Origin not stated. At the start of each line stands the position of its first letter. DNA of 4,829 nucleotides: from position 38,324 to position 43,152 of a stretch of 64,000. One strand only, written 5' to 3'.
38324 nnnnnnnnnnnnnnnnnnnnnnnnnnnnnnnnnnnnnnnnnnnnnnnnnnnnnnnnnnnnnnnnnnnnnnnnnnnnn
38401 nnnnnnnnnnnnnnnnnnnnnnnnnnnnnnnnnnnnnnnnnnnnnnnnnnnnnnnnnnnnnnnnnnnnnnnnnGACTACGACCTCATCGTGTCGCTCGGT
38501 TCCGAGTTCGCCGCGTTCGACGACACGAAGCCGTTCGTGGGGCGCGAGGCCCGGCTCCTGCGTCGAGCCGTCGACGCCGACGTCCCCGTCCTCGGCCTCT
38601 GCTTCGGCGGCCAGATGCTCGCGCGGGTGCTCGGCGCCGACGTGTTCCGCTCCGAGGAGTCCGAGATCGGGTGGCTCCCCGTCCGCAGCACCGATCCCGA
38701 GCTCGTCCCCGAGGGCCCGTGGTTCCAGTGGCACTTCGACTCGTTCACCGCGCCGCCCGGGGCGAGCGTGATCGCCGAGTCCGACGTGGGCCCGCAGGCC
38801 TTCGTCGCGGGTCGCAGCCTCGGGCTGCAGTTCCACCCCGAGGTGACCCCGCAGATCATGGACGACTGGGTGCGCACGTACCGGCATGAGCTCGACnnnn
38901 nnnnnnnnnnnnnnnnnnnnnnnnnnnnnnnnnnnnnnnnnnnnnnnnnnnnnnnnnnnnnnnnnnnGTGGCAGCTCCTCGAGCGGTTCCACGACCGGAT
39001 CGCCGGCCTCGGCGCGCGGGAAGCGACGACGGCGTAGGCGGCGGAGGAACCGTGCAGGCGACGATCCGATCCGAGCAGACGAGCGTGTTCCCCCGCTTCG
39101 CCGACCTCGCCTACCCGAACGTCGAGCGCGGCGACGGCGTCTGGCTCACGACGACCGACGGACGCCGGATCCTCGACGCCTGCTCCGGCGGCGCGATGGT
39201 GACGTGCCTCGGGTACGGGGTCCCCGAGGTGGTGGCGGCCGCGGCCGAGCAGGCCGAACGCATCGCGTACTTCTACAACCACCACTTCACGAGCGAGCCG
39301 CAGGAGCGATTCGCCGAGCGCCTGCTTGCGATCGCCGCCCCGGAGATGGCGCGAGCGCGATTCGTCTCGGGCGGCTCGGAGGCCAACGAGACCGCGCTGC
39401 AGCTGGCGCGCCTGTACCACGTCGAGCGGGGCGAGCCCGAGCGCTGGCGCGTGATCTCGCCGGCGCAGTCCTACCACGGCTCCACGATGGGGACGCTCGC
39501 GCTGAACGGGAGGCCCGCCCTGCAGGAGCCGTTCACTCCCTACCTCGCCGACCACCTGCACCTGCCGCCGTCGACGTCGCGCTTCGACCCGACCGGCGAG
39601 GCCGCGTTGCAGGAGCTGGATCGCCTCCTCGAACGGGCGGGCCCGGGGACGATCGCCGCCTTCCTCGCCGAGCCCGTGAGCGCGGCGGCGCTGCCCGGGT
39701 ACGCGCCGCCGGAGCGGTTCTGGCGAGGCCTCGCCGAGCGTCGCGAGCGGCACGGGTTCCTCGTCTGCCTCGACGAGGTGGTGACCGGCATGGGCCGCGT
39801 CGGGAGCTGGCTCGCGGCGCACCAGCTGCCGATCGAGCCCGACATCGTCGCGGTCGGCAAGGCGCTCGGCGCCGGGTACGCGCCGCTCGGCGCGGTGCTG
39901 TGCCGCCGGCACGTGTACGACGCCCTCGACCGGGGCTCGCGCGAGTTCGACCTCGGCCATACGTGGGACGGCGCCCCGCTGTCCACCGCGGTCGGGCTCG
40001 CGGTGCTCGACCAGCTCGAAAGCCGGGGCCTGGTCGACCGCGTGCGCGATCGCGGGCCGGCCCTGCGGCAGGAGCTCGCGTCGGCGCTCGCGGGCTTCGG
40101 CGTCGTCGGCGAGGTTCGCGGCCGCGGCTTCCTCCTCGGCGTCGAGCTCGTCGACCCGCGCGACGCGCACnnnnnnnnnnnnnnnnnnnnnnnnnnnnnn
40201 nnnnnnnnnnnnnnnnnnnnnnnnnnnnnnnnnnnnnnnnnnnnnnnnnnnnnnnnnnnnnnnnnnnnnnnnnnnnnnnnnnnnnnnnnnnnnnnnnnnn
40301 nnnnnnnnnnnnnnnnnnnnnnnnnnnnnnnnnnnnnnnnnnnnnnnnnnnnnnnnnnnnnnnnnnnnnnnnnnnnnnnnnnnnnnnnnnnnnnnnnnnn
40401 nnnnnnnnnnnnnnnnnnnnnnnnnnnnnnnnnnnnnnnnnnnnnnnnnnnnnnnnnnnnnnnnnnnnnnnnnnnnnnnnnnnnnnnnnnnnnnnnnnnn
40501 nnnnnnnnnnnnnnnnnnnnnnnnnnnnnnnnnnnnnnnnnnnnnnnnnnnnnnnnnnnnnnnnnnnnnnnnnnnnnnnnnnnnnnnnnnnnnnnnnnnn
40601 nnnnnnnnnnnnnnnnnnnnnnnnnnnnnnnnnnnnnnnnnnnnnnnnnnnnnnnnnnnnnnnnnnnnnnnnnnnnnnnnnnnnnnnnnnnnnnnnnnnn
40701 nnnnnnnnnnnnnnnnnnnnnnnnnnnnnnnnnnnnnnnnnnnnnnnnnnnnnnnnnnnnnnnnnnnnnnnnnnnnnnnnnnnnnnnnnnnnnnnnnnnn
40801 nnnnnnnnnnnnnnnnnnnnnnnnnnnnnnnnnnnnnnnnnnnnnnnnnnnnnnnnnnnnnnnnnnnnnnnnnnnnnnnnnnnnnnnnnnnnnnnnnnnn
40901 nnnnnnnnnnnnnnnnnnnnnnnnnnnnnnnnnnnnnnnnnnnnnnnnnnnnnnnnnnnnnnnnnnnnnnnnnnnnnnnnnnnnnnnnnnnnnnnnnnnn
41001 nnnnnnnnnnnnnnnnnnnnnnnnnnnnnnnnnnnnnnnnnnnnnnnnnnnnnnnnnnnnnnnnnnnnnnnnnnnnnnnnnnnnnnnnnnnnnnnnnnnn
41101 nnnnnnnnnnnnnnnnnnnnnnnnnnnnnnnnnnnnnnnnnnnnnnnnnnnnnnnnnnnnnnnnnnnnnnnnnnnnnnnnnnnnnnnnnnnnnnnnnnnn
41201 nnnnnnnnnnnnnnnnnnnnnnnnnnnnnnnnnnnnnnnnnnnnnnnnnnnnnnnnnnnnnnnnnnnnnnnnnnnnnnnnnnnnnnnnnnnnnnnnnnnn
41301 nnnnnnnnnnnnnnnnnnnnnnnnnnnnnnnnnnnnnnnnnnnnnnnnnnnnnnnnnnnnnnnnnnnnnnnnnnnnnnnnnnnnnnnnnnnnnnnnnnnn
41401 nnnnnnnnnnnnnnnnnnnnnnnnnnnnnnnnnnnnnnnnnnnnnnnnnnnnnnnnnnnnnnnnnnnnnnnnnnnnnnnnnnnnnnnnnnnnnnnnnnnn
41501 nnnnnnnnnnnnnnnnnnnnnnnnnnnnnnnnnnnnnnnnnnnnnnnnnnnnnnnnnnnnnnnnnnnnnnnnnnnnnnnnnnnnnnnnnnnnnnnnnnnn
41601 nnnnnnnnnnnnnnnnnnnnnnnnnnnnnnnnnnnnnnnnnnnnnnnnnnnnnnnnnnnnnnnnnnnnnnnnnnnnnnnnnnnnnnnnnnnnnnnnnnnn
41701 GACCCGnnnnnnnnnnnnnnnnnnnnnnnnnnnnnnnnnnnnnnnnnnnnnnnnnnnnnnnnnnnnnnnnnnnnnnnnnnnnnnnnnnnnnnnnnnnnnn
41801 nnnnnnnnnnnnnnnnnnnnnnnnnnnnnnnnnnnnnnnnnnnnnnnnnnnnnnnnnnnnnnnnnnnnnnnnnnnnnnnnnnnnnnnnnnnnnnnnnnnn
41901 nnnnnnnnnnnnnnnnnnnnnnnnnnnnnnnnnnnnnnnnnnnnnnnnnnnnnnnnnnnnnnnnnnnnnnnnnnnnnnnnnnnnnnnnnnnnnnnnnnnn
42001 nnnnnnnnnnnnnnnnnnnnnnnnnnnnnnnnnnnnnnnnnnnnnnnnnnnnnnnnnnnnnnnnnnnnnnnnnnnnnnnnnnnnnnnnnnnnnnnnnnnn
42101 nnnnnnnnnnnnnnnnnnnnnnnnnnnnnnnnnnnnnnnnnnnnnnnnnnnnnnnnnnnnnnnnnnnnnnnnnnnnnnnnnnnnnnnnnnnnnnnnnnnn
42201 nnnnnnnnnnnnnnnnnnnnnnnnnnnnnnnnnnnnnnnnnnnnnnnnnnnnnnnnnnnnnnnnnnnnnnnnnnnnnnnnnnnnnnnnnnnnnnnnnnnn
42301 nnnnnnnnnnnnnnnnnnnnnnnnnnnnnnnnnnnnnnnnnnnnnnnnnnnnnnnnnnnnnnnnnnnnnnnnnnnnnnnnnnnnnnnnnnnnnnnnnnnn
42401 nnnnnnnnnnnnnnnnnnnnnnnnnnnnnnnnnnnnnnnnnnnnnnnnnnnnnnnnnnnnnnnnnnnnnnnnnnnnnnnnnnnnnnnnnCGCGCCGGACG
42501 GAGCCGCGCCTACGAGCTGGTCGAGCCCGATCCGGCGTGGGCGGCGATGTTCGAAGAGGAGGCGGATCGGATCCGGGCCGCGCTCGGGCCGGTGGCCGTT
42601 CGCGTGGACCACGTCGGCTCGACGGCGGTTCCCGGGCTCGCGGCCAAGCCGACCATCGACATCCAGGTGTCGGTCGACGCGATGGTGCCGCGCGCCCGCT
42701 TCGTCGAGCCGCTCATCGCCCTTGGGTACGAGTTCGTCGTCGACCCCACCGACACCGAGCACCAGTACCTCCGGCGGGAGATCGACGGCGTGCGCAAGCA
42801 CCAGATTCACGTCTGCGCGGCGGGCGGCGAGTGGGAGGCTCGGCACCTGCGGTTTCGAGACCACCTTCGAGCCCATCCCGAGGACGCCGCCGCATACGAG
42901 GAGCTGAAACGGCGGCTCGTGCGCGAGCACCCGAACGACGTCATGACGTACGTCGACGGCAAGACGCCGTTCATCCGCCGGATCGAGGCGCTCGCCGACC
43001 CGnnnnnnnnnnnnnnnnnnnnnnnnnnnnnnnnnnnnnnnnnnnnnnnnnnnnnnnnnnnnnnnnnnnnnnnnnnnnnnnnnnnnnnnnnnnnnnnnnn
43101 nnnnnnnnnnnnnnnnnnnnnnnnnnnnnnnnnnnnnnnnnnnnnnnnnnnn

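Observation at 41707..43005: PuuD-like C26 hydrolase fused to a GrpB domain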

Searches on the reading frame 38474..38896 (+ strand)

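Call 60: search_protein_families(library=pfam, proteins=[window:38474-38896:+], max_evalue=0.0001)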
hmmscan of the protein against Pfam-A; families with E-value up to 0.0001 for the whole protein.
window:38474-38896:+ (141 aa): 1 family
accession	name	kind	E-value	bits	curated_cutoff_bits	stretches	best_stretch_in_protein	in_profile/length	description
PF00117.34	GATase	-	6.8e-13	49.1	22.8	1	22-129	58-178/190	Glutamine amidotransferase class-I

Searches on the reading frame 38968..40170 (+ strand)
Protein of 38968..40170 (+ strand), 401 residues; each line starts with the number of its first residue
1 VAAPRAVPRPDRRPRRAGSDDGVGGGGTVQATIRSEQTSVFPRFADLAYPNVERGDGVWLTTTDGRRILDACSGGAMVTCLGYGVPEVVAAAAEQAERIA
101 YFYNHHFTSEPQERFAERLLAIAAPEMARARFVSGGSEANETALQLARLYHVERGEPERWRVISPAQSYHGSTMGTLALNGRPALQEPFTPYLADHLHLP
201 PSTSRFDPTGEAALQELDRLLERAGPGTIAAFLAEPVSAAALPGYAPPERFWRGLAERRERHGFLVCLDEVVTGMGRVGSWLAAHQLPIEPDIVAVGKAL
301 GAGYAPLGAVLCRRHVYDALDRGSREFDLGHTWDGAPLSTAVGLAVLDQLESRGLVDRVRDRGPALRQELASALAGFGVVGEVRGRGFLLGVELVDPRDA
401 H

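Call 11: search_protein_families(library=pfam, proteins=[window:38968-40170:+], max_evalue=0.00001)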
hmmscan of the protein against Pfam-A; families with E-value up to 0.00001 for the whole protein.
window:38968-40170:+ (401 aa): 1 family
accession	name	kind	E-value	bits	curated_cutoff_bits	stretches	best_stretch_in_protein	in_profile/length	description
PF00202.27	Aminotran_3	-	3.5e-74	250.3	30.5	1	51-399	12-355/403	Aminotransferase class-III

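Call 43: search_protein_families(library=ncbifam, proteins=[window:38968-40170:+], max_evalue=1e-10)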
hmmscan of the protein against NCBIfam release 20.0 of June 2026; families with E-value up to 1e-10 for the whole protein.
window:38968-40170:+ (401 aa): 69 families (the best 25 are shown)
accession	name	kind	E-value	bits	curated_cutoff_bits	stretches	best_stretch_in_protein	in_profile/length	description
NF005685.0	PRK07483.1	equivalog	3.2e-98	329.4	485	1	38-400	2-371/444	aspartate aminotransferase family protein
NF005375.0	PRK06917.1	equivalog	3.2e-86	289.8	535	1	46-398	12-370/448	aspartate aminotransferase family protein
NF005102.0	PRK06541.1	equivalog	2.8e-85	286.6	574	1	47-399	33-390/460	aspartate aminotransferase family protein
NF004767.0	PRK06105.1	subfamily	1.6e-72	244.5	517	1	52-399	34-390/460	aminotransferase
NF005683.0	PRK07481.1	subfamily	2.4e-72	244.4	575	1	52-399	32-390/453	hypothetical protein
NF005682.0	PRK07480.1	subfamily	1.7e-71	241.3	510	1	52-398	39-391/459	aminotransferase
NF041821.1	daptide_amino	equivalog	1.2e-67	228.4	450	1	53-399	18-351/405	daptide-type RiPP biosynthesis aminotransferase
TIGR00508.1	bioA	equivalog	5e-67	226.3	405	1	50-399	15-367/419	adenosylmethionine--8-amino-7-oxononanoate transaminase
NF005447.0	PRK07036.1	equivalog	1e-66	225.6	618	1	46-396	33-392/468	aminotransferase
NF005812.0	PRK07678.1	subfamily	3.8e-65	220.3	488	1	52-399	33-385/451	aminotransferase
NF005684.0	PRK07482.1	subfamily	7.7e-65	219.2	687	1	52-400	36-394/464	hypothetical protein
NF002325.0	PRK01278.1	subfamily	9e-65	218.8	372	1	51-397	16-339/395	acetylornithine transaminase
NF002874.0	PRK03244.1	equivalog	2.4e-63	214.3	457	1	51-398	28-345/399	acetylornithine transaminase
NF049939.1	HyAminethphonNHLyPbfA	equivalog_domain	1.1e-62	211.9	525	1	52-399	47-384/442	(R)-1-hydroxy-2-aminoethylphosphonate ammonia-lyase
NF004625.0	PRK05965.1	subfamily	5.7e-61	206.6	729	1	53-397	33-385/460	hypothetical protein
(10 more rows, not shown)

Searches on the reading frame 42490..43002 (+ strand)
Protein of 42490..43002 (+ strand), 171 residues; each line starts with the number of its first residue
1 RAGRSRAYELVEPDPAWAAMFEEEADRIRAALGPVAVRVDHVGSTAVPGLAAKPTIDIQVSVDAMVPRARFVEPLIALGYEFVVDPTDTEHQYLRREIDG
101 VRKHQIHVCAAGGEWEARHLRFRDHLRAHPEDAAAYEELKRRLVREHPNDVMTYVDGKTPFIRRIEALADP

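Call 40: search_solved_structures(query=window:42490-43002:+, max_evalue=1, show_alignments=5)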
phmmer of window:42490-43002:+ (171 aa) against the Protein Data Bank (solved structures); distinct sequences matched with E-value up to 1: 3.
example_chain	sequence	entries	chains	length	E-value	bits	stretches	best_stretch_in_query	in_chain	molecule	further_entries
2nrk_A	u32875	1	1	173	6.3e-28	101.4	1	11-167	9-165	Hypothetical protein GrpB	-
6n39_A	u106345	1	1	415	9.1e-19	71.5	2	8-81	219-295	Dephospho-CoA kinase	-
5myj_AO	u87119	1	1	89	0.12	15.9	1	92-159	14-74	30S ribosomal protein S15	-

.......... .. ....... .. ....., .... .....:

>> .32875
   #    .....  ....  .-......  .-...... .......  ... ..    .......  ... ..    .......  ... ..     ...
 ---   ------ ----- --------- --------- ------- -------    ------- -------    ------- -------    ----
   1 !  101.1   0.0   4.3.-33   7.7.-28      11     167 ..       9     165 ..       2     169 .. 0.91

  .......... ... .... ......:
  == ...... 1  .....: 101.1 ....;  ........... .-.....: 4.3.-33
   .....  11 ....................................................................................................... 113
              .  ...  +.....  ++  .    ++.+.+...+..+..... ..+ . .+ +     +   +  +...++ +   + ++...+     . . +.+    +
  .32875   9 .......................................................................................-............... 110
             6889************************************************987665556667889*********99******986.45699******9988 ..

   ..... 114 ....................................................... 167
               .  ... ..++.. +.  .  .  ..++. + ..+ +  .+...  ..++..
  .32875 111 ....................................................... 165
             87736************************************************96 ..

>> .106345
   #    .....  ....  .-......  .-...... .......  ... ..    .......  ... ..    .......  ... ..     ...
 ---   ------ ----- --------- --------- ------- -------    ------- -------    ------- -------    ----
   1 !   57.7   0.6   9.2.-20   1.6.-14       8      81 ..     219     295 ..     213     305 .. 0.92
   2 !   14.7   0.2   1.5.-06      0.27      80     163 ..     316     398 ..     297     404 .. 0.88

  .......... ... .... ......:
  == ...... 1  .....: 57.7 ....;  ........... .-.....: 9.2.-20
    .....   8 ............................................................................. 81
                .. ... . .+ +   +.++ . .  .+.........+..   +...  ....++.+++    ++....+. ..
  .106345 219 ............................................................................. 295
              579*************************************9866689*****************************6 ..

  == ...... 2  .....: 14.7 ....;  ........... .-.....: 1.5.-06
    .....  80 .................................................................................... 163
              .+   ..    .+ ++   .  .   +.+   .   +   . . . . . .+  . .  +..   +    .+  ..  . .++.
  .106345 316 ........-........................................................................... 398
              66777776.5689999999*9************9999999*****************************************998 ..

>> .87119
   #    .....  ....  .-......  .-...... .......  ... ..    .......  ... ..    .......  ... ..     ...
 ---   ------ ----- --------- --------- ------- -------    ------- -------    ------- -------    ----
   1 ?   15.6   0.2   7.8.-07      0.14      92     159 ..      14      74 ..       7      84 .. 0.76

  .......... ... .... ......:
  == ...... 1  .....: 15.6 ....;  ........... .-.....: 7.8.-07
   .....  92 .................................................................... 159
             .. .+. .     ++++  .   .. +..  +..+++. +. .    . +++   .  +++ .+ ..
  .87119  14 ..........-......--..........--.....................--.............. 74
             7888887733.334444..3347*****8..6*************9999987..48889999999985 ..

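Call 64: predict_structure(alignment_id=A2)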
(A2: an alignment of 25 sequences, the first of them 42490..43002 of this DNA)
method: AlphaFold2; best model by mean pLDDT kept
length: 171 residues; sequences in the alignment: 25
mean_pLDDT: 91.8   pTM: 0.86
mean pLDDT of the five models: 91.8, 91.6, 91.2, 90.9, 90.4
residues with pLDDT >= 90: 139; 70-90: 24; 50-70: 5; < 50: 3
segments of 3 or more residues with pLDDT < 50: 1-3
pLDDT, mean of each block of 10 residues (from residue 1): 63 95 98 98 95 95 96 97 82 90 93 94 96 97 92 91 92 59
secondary structure, 60 per line:
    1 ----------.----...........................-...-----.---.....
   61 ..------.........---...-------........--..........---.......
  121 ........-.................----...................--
elements in order: H16-35 E36-42 E56-62 H69-77 E81-83 E91-98 E101-110 H114-128 H130-146 H151-169
